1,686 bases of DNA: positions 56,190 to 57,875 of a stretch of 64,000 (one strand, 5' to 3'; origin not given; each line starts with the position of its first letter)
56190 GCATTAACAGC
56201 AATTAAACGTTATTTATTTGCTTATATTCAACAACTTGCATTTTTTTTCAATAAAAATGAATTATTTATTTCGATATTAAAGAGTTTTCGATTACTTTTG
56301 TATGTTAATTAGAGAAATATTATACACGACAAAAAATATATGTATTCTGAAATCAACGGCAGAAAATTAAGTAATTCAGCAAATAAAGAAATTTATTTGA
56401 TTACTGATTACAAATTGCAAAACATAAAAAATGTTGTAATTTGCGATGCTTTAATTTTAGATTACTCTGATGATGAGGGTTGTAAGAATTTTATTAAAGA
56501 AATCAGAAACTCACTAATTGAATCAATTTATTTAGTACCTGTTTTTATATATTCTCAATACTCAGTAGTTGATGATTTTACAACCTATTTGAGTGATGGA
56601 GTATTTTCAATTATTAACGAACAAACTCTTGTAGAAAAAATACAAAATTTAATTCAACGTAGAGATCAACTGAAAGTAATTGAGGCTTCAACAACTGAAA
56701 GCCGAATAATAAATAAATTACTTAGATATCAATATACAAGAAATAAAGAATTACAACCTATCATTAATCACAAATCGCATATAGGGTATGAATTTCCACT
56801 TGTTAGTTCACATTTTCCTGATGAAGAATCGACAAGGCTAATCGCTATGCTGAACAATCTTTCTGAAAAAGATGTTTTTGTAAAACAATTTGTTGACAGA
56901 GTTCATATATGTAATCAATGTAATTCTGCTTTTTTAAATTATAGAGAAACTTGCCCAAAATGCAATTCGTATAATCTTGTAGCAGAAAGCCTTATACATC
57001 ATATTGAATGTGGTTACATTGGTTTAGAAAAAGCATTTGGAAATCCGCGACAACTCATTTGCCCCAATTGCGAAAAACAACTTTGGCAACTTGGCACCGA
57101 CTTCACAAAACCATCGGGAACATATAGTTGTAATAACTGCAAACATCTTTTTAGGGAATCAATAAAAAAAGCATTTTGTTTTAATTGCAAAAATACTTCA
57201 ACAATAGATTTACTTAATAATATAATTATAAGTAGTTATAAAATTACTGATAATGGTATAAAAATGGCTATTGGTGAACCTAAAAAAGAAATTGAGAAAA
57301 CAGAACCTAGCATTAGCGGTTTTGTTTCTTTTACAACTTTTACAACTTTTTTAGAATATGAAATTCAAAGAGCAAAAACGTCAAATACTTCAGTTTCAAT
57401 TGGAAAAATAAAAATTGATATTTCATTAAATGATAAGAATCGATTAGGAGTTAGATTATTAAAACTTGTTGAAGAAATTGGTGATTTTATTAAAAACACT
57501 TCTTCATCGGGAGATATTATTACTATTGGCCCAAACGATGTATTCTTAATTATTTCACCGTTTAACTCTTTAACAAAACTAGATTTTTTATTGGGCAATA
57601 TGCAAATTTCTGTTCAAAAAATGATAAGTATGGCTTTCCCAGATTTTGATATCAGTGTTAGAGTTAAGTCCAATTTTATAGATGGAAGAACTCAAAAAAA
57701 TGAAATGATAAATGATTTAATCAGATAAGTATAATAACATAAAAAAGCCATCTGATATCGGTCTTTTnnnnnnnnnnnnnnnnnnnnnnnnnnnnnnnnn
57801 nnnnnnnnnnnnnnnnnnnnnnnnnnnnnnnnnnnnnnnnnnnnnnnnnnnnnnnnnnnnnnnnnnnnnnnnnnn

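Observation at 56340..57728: Orphan protein combining a pseudo-receiver, five CxxC zinc-ribbon pairs and a degenerate GGDEF-like domain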

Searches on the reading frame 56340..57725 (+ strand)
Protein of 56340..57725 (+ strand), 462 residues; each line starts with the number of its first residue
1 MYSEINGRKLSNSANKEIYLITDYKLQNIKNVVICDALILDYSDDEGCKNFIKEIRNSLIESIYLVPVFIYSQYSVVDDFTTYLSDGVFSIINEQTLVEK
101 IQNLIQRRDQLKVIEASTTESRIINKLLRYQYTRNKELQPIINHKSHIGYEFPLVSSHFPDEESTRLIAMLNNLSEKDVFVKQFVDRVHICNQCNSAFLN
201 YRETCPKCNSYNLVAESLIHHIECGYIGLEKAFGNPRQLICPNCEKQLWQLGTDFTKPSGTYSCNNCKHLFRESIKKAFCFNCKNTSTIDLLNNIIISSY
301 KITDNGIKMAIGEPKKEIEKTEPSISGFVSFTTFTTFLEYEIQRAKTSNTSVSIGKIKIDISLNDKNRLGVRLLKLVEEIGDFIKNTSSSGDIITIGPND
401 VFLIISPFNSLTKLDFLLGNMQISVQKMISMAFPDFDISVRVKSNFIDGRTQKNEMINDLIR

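Call 3: search_protein_families(library=pfam, proteins=[window:56340-57725:+], max_evalue=10)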
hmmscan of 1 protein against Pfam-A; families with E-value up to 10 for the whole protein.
window:56340-57725:+ (462 aa): 13 families
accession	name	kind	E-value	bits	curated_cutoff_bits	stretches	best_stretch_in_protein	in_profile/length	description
PF18551.6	TackOD1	-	1.7e-48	165.1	32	1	119-302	5-188/188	Thaumarchaeal output domain 1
PF25206.1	DUF7836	-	0.00028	21.1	26.7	1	238-269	7-38/59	Domain of unknown function (DUF7836)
PF12773.13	DZR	-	0.023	15.3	27.3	2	188-210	12-32/45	Double zinc ribbon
PF01155.25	HypA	-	0.034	14.6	28.9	2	183-214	65-98/112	Hydrogenase/urease nickel incorporation, metallochaperone, hypA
PF07191.17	Zn_ribbon_6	-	0.086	13.3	25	2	240-285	2-37/67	Double zinc ribbon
PF10058.14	Zn_ribbon_10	-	0.12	12.6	24.2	1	234-270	18-53/54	ER junction formation factor lunapark, zinc ribbon finger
PF10764.14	Gin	-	0.13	12.7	27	1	238-254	17-33/45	Inhibitor of sigma-G Gin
PF17032.10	Zn_ribbon_15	-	0.23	12.7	28.9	1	187-208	51-72/73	zinc-ribbon family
PF00105.24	zf-C4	-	1.2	10.1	21.1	1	260-287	16-43/70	Double treble clef zinc finger, C4 type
PF11781.13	Zn_ribbon_RRN7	-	4.2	7.6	27.1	1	201-211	3-13/32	Zinc-finger of RNA-polymerase I-specific TFIIB, Rrn7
PF12760.12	Zn_ribbon_IS1595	-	4.4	7.8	25.4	1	239-269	19-45/46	Transposase zinc-ribbon domain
PF01363.27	FYVE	-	4.6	7.9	27.8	1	262-286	9-33/67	FYVE zinc finger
PF08274.17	Zn_Ribbon_YjdM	-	7.3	7.1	30.8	1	205-247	5-28/30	PhnA Zinc-Ribbon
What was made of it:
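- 56340..56675 (+): N-terminal alpha/beta domain (residues 1-112), a truncated receiver-like 'pseudo-receiver'. Family-conserved residues are R56, Y64, L65, P67 and D86. D41 sits at the phospho-Asp-equivalent position and is conserved in Bacteroidota only. No Pfam Response_reg hit (call 3).
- On TackOD1 (Pfam PF18551): 165.1 bits against a cut-off of 32, profile positions 5-188 of 188, residues 119-302 (call 3).
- On GGDEF domain (fold and homology): No hit even at E<=10 (call 3).
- Checked: Pfam TackOD1 (PF18551) matches residues 119-302 with E=1.7e-48 and 165 bits against a cut-off of 32 (call 3). No Pfam GGDEF hit appears on the window protein even at E<=10 (call 3).
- Domains: TackOD1 at 165 bits (call 3). 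No HTH or other DNA-binding Pfam family is detected (call 3).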

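Call 4: search_protein_families(library=ncbifam, proteins=[window:56340-57725:+], max_evalue=10)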
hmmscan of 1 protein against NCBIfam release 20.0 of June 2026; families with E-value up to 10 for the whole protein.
window:56340-57725:+ (462 aa): 5 families
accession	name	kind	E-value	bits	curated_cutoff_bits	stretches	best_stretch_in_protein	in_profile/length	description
NF006358.0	PRK08579.1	equivalog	0.083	11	585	1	167-213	546-592/624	anaerobic ribonucleoside triphosphate reductase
TIGR01384.1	TFS_arch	equivalog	0.19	12.4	64.75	1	235-273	58-99/101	transcription factor S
NF011481.0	PRK14890.1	equivalog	0.24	11.4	61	1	238-267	27-56/61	putative Zn-ribbon RNA-binding protein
TIGR00416.1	sms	equivalog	0.39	9.4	403.05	1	187-220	6-39/454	DNA repair protein RadA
NF041664.1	RNAP_arch_Epp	equivalog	0.93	9.5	50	2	264-290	3-25/57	transcription elongation factor subunit Spt4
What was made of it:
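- Tried and rejected: Pfam and NCBIfam on the window protein gave no REC or GGDEF hits, only TackOD1 and sub-threshold zinc-ribbon families (calls 3, 4).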

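Call 5: find_homologous_proteins(query=window:56340-57725:+, max_evalue=0.001)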
Query window:56340-57725:+ (462 aa): 44 proteins with E <= 0.001 among 8000 candidates.
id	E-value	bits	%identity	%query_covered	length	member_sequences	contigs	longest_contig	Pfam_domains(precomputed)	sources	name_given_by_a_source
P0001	0.0e+0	1029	100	100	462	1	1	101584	PF18551.7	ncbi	-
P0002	0.0e+0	1019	99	100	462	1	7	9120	PF18551.7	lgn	-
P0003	7.8e-270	913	87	100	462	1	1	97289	PF18551.7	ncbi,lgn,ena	-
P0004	3.0e-268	908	87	100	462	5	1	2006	PF18551.7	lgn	-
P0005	9.6e-236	801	75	100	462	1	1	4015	PF18551.7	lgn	-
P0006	2.4e-231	786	74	100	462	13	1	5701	PF18551.7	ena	-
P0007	8.8e-229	778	74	100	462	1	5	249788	PF18551.7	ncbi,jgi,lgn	-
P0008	1.6e-228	777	74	100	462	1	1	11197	PF18551.7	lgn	-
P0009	8.3e-225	765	73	100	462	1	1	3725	PF18551.7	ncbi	-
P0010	2.9e-183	628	59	100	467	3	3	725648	PF18551.7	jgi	jgi:hypothetical protein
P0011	8.9e-176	603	58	98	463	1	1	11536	PF18551.7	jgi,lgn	-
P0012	8.7e-175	600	57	100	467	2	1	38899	PF18551.7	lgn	-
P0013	4.2e-127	443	46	100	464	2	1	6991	PF18551.7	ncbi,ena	-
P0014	2.4e-126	440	47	100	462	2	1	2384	PF18551.7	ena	-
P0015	4.8e-119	416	63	64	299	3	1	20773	PF18551.7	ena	-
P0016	3.8e-116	407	40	100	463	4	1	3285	PF18551.7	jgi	-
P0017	4.4e-113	397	41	100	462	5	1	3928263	PF18551.7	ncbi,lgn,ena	-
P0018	5.0e-113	397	43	98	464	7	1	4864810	PF18551.7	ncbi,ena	-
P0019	1.8e-112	395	42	98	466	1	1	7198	PF18551.7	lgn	-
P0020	1.8e-111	391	42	98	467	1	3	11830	PF18551.7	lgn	-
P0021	6.8e-111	390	42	98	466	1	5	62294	PF18551.7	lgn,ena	-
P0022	2.9e-110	387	42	98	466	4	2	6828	PF18551.7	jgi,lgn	jgi:rubrerythrin/GGDEF domain-containing protein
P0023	4.5e-110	387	42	98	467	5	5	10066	PF18551.7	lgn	-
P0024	2.0e-109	385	42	98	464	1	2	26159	PF18551.7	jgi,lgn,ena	-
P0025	1.1e-108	382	42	98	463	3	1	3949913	PF18551.7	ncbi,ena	-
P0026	1.9e-108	381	40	98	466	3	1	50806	PF18551.7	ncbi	-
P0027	4.1e-108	380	41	98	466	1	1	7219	PF18551.7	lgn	-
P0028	2.7e-107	378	41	98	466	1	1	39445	PF18551.7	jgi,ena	-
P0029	1.0e-106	376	40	98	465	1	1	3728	PF18551.7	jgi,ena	-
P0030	2.9e-106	374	41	98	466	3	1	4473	PF18551.7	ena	-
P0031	3.3e-106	374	41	98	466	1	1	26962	PF18551.7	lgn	-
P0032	4.4e-106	374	42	98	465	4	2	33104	PF18551.7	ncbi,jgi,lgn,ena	ncbi:MAG: hypothetical protein V1783_11780 [Bacteroidota bacterium]|jgi:hypothetical protein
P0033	7.5e-106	373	41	98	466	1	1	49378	PF18551.7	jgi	-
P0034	9.9e-106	373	40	98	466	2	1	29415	PF18551.7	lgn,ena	-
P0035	1.3e-105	372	40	98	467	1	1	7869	PF18551.7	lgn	-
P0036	7.2e-103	363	40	98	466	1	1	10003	PF18551.7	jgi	-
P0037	8.3e-101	356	39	98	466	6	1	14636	PF18551.7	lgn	-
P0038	3.8e-98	348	39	98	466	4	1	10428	PF18551.7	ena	-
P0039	3.5e-79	285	36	94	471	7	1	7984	PF18551.7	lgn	-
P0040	1.2e-77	280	34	98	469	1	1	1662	PF18551.7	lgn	-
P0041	1.0e-48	185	27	82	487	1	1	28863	PF18551.7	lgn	-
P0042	1.1e-36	145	29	84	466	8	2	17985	PF18551.7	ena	-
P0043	3.9e-23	100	37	27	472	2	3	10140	PF18551.7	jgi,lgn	jgi:hypothetical protein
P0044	1.1e-19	89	31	38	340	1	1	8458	PF18551.7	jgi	-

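Call 13: find_encoding_contigs(protein=P0017, flank=8000, max_places=3)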
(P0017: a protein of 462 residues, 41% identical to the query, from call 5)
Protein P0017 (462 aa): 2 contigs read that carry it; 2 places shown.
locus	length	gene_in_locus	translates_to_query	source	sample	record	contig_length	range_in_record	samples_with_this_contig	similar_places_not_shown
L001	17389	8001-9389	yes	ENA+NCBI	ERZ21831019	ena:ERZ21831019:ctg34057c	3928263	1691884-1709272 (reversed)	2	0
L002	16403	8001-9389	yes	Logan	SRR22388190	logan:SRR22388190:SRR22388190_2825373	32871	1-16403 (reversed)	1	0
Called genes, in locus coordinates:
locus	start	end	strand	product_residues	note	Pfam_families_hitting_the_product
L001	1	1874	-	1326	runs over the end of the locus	PF25778:DUF7948, PF00801:PKD, PF18911:PKD_4, PF13573:SprB, PF13585:CHU_C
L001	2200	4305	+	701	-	PF17191:RecG_wedge, PF00270:DEAD, PF04851:ResIII, PF00271:Helicase_C, PF19833:RecG_dom3_C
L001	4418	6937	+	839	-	-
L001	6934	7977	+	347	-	-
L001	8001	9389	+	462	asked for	PF18551:TackOD1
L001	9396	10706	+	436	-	PF13506:Glyco_transf_21 (weak), PF00535:Glycos_transf_2, PF10111:Glyco_tranf_2_2, PF13641:Glyco_tranf_2_3, PF01644:Chitin_synth_1 (weak), PF03142:Chitin_synth_2, PF13632:Glyco_trans_2_3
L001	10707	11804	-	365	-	PF00072:Response_reg, PF02518:HATPase_c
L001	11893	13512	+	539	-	PF00072:Response_reg, PF00989:PAS, PF13426:PAS_9, PF00512:HisKA, PF02518:HATPase_c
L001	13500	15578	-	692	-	PF07697:7TMR-HDED, PF07698:7TM-7TMR_HD, PF01966:HD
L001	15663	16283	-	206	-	PF04336:ACP_PD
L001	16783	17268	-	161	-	-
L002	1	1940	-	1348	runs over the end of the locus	PF25778:DUF7948, PF00801:PKD, PF18911:PKD_4, PF13573:SprB, PF13585:CHU_C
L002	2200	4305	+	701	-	PF17191:RecG_wedge, PF00270:DEAD, PF04851:ResIII, PF00271:Helicase_C, PF19833:RecG_dom3_C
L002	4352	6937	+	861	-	-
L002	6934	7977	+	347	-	-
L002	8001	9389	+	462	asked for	PF18551:TackOD1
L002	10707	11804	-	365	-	PF00072:Response_reg, PF02518:HATPase_c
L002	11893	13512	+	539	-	PF00072:Response_reg, PF00989:PAS, PF13426:PAS_9, PF00512:HisKA, PF02518:HATPase_c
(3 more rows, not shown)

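Call 14: find_related_loci(query=A1, collection=genome_contigs, flank=10000)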
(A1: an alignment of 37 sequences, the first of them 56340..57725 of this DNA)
Query A1 (462 aa) in genome_contigs; peptide patterns used: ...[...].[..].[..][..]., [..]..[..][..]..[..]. (x = any residue, [..] = any of these).
145 stretches matched a pattern; 103 encode a relative of the query (tblastn E <= 1e-3); the best 80 are kept; 80 distinct loci.
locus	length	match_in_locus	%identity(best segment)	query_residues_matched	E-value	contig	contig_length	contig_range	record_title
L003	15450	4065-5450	74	1-462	0e+0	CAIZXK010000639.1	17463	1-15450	MAG: uncultured Bacteroidales bacterium isolate Loc090721-8-6m_bin-0401 genome assembly, contig: bin-0401:639/779, whole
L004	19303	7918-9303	72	1-462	0e+0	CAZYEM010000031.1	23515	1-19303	MAG TPA_asm: uncultured Bacteroides sp. isolate SRP272421_co2_596 genome assembly, contig: NODE_5717_length_23515_cov_6.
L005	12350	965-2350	87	1-462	0e+0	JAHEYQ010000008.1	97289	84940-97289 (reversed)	MAG: Bacteroidales bacterium isolate nzgw131 NODE_138_length_97290_cov_4.229806, whole genome shotgun sequence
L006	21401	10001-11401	59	1-462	0e+0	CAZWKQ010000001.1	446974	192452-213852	MAG TPA_asm: uncultured Bacteroides sp. isolate binchicken_co20_288 genome assembly, contig: NODE_15_length_446974_cov_1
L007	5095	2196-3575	46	1-461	9e-136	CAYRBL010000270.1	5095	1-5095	MAG TPA_asm: uncultured Bacteroides sp. isolate binchicken_co2_197 genome assembly, contig: NODE_17704_length_5095_cov_9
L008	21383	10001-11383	45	1-461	6e-128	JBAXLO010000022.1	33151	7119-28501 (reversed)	MAG: Bacteroidota bacterium isolate ELA429 MAG429_22, whole genome shotgun sequence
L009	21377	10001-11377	39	1-461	7e-121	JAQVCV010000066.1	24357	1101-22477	MAG: Bacteroidales bacterium isolate STD2_97 NODE_7333_length_24357_cov_4.631160_Sandtown_D2, whole genome shotgun seque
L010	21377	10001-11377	40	1-461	8e-121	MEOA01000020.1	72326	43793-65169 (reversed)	MAG: Bacteroidetes bacterium GWE2_42_24 gwe2_scaffold_196, whole genome shotgun sequence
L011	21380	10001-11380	41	1-461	8e-120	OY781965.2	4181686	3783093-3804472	MAG: Bacteroidales bacterium isolate 351424ce-103a-4fdb-9a77-f202f7f12de1 genome assembly, chromosome: 1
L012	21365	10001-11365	43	7-461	7e-119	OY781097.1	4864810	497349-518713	MAG: Bacteroidales bacterium isolate 99733e06-e075-4ae5-9cfd-26ee2894fe83 genome assembly, chromosome: 1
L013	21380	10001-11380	41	1-461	5e-119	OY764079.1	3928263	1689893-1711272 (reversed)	MAG: Bacteroidales bacterium isolate db5b4c7c-2a0e-4d21-a2ad-7e45facec811 genome assembly, chromosome: 1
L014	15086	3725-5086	42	7-461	7e-118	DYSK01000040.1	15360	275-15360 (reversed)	MAG TPA_asm: Draconibacterium orientale isolate SulCav_PC08_3_6_38_10 SulCav_PC08-3_3033_length_15360_cov_5.969552, whol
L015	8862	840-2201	42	7-461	6e-118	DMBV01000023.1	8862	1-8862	MAG TPA_asm: Bacteroidales bacterium isolate UBA12170 contig_5762, whole genome shotgun sequence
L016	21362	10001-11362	41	7-461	2e-117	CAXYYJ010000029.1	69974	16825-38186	MAG: uncultured Draconibacterium sp. isolate ERR13599002_concoct_74 genome assembly, contig: ERZ24875815.48, whole genom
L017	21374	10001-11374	38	3-461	7e-117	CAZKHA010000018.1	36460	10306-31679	MAG TPA_asm: uncultured Bacteroidales bacterium isolate SRP272421_co2_817 genome assembly, contig: NODE_2333_length_3646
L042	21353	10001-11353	34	8-460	1e-84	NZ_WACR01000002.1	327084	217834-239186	Salibacter halophilus strain KCTC 52047 contig02, whole genome shotgun sequence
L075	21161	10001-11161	28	52-433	6e-41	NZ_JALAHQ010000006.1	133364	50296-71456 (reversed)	Rheinheimera metallidurans strain DCL_24 NODE_6_length_133364_cov_154.229452, whole genome shotgun sequence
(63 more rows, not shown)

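Call 19: predict_structure(alignment_id=A1)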
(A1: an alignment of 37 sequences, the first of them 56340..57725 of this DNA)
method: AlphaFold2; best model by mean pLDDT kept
length: 462 residues; sequences in the alignment: 37
mean_pLDDT: 86.8   pTM: 0.60
mean pLDDT of the five models: 86.8, 86.8, 86.6, 85.5, 85.0
residues with pLDDT >= 90: 219; 70-90: 221; 50-70: 9; < 50: 13
segments of 3 or more residues with pLDDT < 50: 314-324
pLDDT, mean of each block of 10 residues (from residue 1): 71 88 86 88 94 94 94 92 94 88 92 80 94 95 91 92 88 94 95 92 90 87 89 83 90 85 88 89 91 95 93 47 59 84 82 89 80 83 84 83 88 90 92 87 87 81 73
secondary structure, 60 per line:
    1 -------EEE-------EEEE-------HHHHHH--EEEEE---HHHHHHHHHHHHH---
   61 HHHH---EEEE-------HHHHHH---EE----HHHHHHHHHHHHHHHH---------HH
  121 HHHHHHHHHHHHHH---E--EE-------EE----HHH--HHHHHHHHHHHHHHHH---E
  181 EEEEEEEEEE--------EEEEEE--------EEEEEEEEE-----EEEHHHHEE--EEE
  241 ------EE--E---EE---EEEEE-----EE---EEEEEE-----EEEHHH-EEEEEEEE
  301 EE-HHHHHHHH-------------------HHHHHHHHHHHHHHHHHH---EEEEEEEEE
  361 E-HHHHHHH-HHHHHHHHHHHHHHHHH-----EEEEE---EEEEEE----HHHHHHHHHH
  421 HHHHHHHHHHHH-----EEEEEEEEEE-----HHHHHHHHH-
elements in order: E8-10 E18-21 H29-34 E37-41 H45-57 H61-64 E68-71 H79-84 H94-109 H119-134 H161-176 E180-190 E199-204 E213-221 E227-229 H230-233 E238-240 E260-264 E275-280 E286-288 E293-302 H304-311 H331-348 E352-361 H363-369 H371-387 E393-397 E401-406 H411-432 E438-447 H453-461

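Call 23: fold_search(model_id=the predicted structure, library=pdb)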
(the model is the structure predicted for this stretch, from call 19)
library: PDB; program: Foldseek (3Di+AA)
matches with E <= 10: 1264; with E <= 0.001: 70
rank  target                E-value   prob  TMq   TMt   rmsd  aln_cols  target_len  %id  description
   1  3bre_B                1.7e-06  1.00  0.26  0.36  24.7       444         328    9  Crystal Structure of P.aeruginosa PA3702 (released 2008-04-01)
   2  5llw_B                1.9e-06  1.00  0.26  0.18  20.3       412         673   13  Bacteriophytochrome activated diguanylyl cyclase from Idiomarina species A28L (released 2017-03-15)
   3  3ezu                  3.6e-06  1.00  0.24  0.32   3.8       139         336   19  Crystal structure of multidomain protein of unknown function with GGDEF-domain (NP_951600.1) from GEOBACTER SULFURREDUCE (released 2008-11-18)
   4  5llx_A                4.2e-06  1.00  0.25  0.18  19.4       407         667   11  Bacteriophytochrome activated diguanylyl cyclase from Idiomarina species A28L with GTP bound (released 2017-03-15)
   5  6et7_B                5.3e-06  1.00  0.27  0.19  21.3       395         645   12  Activated heterodimer of the bacteriophytochrome regulated diguanylyl cyclase variant - S505V A526V - from Idiomarina  (released 2018-06-13)
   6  5llw_A                7.1e-06  1.00  0.27  0.19  19.9       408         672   12  Bacteriophytochrome activated diguanylyl cyclase from Idiomarina species A28L (released 2017-03-15)
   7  6d9m                  8.5e-06  1.00  0.24  0.33   4.1       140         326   18  T4-Lysozyme fusion to Geobacter GGDEF (released 2019-04-10)
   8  5llx_B                1.6e-05  1.00  0.25  0.18  20.3       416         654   10  Bacteriophytochrome activated diguanylyl cyclase from Idiomarina species A28L with GTP bound (released 2017-03-15)
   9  3i5b_A                1.9e-05  1.00  0.27  0.68   3.1       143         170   17  Crystal structure of the isolated GGDEF domain of WpsR from Pseudomonas aeruginosa (released 2009-08-18)
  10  3i5b_B                2.0e-05  1.00  0.27  0.70   3.1       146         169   16  Crystal structure of the isolated GGDEF domain of WpsR from Pseudomonas aeruginosa (released 2009-08-18)
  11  3i5a                  2.4e-05  1.00  0.27  0.38   3.1       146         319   18  Crystal structure of full-length WpsR from Pseudomonas syringae (released 2009-08-18)
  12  9t28                  2.6e-05  1.00  0.26  0.67   3.5       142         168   17  WspR response regulator with crystallization epitope mutations G306D:G308D (released 2025-12-10)
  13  3bre_A                3.1e-05  1.00  0.26  0.36  25.9       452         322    8  Crystal Structure of P.aeruginosa PA3702 (released 2008-04-01)
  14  2wb4_B                3.9e-05  1.00  0.33  0.34  10.6       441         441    9  activated diguanylate cyclase PleD in complex with c-di-GMP (released 2010-04-21)
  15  3i5c_B                4.1e-05  1.00  0.26  0.57   3.1       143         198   17  Crystal structure of a fusion protein containing the leucine zipper of GCN4 and the GGDEF domain of WspR from Pseudomo (released 2009-08-18)
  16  9g86_A                4.1e-05  1.00  0.28  0.29   6.3       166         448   12  Structure of Response regulator PleD in complex with c-diGMP and pppGpp (released 2025-08-06)
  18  9g85_B                4.6e-05  1.00  0.27  0.28   6.5       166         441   13  Structure of Response regulator PleD in complex with c-diGMP and ppGpp (released 2025-08-06)
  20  9g85_C                5.2e-05  1.00  0.26  0.27  17.3       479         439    9  Structure of Response regulator PleD in complex with c-diGMP and ppGpp (released 2025-08-06)
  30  6zxm_A                9.2e-05  1.00  0.29  0.44   3.9       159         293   16  Diguanylate cyclase DgcR in complex with c-di-GMP (released 2021-03-31)
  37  9g86_B                1.4e-04  1.00  0.25  0.26   3.7       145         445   14  Structure of Response regulator PleD in complex with c-diGMP and pppGpp (released 2025-08-06)
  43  9g85_A                2.1e-04  1.00  0.26  0.26  19.9       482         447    8  Structure of Response regulator PleD in complex with c-diGMP and ppGpp (released 2025-08-06)
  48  3ign                  2.8e-04  1.00  0.27  0.70   3.0       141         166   14  Crystal Structure of the GGDEF domain from Marinobacter aquaeolei diguanylate cyclase complexed with c-di-GMP - Northeas (released 2009-08-11)
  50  9g85_D                2.9e-04  1.00  0.26  0.27  22.1       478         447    8  Structure of Response regulator PleD in complex with c-diGMP and ppGpp (released 2025-08-06)
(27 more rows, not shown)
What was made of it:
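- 57312..57725 (+): Degenerate GGDEF-fold domain (residues 325-462). It is the most constrained part of the protein. Foldseek: 70 PDB hits at E<=1e-3, and all 50 listed are GGDEF-domain proteins (call 23).
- On GGDEF domain (fold and homology): Foldseek: 70 PDB hits at E<=1e-3, and all 50 listed are GGDEF-domain proteins, with target TM up to 0.74 and rmsd ~3 Å (call 23).
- On Response-regulator receiver (PF00072): Full-length alignments to the REC-GGDEF proteins WspR and PleD span >440 columns but have rmsd >20 Å (call 23).
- Checked: All 50 of those listed are GGDEF-domain proteins, for example WspR 3i5b with TM 0.70 and rmsd 3.1 Å over ~145 columns (calls 19, 23).
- PDB entries show PleD's GGDEF-containing protein binding ppGpp and pppGpp (entries 9g85 and 9g86 listed in call 23). 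GGDEF fold (call 23).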
